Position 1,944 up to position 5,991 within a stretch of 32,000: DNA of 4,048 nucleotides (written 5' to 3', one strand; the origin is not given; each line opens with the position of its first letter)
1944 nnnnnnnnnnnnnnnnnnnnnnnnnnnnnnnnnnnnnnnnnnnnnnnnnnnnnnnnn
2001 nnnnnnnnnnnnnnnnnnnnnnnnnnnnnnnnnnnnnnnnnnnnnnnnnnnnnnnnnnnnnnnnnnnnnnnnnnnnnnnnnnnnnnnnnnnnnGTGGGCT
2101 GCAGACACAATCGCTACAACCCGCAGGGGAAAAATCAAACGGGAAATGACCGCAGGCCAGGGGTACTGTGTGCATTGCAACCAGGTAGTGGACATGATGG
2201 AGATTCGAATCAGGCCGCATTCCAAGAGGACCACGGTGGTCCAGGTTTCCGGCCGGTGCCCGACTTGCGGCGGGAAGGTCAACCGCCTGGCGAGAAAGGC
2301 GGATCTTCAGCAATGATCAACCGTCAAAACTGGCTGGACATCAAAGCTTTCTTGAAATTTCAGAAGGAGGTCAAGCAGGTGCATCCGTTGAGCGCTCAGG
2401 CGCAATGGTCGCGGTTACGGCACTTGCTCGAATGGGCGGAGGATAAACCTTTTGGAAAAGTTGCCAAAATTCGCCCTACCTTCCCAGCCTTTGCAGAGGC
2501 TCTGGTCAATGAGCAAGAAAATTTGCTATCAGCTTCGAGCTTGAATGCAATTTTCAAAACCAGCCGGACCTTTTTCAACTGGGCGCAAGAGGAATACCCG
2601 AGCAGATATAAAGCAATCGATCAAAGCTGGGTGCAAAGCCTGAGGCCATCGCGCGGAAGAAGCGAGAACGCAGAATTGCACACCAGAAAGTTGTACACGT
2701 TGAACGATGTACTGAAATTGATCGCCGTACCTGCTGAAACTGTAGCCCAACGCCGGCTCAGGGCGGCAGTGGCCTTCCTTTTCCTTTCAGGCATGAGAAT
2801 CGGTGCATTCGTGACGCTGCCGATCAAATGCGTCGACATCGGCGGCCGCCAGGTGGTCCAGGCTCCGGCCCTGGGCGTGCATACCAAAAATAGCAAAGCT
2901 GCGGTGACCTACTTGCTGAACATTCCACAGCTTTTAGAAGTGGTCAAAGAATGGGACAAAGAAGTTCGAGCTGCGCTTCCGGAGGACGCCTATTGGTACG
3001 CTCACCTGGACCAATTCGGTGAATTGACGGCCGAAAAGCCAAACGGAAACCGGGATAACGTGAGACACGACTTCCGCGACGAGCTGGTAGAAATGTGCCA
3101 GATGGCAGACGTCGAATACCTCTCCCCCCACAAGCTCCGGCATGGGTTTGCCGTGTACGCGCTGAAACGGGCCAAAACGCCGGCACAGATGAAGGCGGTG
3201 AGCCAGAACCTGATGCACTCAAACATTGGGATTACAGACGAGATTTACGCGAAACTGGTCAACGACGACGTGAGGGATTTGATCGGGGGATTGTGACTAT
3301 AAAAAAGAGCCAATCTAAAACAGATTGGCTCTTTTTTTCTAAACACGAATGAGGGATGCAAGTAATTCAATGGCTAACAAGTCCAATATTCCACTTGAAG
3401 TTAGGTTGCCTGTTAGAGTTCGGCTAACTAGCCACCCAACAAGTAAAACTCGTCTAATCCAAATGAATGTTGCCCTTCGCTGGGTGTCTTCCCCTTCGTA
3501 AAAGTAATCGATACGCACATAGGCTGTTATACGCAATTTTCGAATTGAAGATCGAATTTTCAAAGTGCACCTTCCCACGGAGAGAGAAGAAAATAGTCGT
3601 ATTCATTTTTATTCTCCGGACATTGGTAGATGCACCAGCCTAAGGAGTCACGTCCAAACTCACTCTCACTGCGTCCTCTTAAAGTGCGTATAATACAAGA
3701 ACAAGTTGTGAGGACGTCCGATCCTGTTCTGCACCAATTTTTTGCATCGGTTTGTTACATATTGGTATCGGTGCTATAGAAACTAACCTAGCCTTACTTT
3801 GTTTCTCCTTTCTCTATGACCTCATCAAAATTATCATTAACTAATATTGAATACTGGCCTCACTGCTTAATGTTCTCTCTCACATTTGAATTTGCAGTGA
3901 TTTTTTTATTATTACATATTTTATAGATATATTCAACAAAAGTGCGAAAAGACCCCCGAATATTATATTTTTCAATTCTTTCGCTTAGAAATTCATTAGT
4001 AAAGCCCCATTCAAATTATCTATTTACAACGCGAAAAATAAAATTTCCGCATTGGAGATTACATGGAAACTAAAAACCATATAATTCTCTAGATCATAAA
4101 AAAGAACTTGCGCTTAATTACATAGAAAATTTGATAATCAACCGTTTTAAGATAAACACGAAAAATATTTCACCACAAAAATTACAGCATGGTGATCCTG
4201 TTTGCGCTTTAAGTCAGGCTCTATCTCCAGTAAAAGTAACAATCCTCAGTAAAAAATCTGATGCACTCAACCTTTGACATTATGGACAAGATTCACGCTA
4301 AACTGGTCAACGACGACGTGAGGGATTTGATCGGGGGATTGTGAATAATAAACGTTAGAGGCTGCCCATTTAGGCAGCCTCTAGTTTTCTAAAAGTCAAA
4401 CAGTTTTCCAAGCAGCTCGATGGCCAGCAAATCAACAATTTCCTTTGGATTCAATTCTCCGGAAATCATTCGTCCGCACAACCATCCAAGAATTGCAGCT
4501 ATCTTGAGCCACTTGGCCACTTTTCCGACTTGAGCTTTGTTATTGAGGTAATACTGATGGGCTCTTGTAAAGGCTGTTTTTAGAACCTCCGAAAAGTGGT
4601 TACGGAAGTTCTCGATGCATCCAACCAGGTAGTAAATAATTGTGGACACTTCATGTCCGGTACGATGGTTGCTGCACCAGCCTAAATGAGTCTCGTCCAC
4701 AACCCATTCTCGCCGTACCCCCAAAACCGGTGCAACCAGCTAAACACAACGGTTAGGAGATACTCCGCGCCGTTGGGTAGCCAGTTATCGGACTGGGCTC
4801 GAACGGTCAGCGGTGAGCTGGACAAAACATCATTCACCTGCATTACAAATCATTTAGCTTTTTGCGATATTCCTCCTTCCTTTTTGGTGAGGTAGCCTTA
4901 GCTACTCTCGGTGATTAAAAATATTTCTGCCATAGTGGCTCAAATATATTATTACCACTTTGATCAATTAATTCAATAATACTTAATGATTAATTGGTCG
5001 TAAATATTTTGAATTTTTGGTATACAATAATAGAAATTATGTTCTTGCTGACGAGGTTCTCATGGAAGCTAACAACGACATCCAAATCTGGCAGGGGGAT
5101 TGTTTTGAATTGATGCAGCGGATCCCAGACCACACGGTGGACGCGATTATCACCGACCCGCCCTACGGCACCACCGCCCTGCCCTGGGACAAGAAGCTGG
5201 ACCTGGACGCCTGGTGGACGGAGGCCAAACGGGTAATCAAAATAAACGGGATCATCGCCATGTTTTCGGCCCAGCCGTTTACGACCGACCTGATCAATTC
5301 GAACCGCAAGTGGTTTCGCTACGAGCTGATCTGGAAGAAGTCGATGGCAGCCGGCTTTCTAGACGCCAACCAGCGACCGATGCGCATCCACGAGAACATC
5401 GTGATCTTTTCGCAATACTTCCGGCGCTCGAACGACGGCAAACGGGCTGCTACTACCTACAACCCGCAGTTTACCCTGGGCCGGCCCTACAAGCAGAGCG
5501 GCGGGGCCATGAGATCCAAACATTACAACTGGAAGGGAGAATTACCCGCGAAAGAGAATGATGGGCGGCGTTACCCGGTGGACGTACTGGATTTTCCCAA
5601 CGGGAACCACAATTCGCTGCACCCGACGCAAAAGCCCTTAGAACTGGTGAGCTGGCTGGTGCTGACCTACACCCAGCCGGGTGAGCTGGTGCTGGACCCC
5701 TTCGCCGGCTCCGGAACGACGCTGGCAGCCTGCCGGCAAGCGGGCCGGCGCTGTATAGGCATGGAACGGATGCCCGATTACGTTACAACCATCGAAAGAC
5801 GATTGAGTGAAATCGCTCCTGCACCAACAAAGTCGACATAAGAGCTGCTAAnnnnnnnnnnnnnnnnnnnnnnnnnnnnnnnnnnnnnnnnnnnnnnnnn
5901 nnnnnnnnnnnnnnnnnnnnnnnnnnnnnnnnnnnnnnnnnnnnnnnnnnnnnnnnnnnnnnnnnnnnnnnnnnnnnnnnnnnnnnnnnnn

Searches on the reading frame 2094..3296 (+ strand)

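Call 53: search_protein_families(library=pfam, proteins=[window:2094-3296:+], max_evalue=0.001)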
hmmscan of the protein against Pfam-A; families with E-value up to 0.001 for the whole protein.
window:2094-3296:+ (400 aa): 1 family
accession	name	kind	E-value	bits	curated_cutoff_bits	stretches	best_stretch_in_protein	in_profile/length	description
PF00589.27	Phage_integrase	-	1.7e-13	51.2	27.1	1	203-388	5-168/172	Phage integrase family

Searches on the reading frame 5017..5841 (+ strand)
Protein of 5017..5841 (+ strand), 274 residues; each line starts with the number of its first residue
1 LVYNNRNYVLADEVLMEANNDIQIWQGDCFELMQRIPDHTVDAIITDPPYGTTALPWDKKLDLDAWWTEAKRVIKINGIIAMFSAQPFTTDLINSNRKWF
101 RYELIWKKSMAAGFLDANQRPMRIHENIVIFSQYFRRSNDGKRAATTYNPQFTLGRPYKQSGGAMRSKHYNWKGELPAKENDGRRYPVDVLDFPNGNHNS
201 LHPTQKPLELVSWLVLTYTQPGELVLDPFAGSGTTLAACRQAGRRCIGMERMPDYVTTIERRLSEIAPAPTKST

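Call 53: search_protein_families(library=pfam, proteins=[window:5017-5841:+], max_evalue=0.001)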
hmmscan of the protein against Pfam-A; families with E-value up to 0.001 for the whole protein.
window:5017-5841:+ (274 aa): 3 families
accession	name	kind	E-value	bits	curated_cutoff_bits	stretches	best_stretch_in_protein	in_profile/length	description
PF01555.25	N6_N4_Mtase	-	6.5e-33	115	26.7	1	41-260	1-220/221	DNA methylase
PF01170.24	UPF0020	-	1e-07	32.3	22.3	0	21-101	104-183/197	RMKL-like, methyltransferase domain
PF03602.21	Cons_hypoth95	-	0.00048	20.3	24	0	216-266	36-87/182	Conserved hypothetical protein 95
